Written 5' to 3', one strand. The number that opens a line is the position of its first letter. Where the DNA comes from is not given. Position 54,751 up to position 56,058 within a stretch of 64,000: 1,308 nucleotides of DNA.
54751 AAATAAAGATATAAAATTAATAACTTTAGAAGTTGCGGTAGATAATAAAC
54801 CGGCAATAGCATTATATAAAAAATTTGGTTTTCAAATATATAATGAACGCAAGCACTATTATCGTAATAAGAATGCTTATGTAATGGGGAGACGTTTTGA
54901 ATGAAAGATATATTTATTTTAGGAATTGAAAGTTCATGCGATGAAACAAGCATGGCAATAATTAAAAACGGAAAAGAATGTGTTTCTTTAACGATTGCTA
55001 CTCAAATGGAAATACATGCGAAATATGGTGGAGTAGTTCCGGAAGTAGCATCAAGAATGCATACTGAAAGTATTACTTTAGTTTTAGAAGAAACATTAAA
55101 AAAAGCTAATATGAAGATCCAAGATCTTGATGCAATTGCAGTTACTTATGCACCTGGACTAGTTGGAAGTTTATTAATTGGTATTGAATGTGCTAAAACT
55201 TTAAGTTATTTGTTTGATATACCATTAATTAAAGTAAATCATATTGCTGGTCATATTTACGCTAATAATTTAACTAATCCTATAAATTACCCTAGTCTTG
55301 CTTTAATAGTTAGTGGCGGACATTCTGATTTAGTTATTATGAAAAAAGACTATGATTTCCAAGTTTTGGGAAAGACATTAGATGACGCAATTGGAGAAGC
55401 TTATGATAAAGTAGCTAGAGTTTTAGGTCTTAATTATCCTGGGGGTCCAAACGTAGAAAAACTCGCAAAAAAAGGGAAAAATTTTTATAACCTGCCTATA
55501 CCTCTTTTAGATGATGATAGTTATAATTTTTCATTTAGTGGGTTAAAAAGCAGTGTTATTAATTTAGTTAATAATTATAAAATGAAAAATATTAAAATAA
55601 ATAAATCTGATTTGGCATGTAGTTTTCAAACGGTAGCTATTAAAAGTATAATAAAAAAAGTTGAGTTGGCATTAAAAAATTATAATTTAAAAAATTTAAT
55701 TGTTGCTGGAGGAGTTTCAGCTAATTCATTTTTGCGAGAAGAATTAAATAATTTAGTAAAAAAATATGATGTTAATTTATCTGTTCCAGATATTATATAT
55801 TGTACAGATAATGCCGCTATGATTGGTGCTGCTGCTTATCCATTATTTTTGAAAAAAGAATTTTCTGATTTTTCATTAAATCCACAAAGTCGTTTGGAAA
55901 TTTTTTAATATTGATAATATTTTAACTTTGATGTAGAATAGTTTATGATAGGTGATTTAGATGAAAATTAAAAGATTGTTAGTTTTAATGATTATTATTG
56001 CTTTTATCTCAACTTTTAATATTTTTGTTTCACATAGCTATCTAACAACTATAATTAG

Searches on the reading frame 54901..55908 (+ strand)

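Call 45: search_protein_families(library=pfam, max_evalue=0.00001, proteins=[window:54901-55908:+])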
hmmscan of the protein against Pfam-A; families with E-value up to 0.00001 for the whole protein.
window:54901-55908:+ (335 aa): 2 families
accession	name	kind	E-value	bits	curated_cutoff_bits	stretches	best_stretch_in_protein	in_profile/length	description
PF00814.31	TsaD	-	4.7e-94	315.4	24.8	1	28-309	3-263/264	tRNA N6-adenosine threonylcarbamoyltransferase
PF02543.21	Carbam_trans_N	-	5.1e-06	26.6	24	0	219-289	255-327/346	Carbamoyltransferase N-terminus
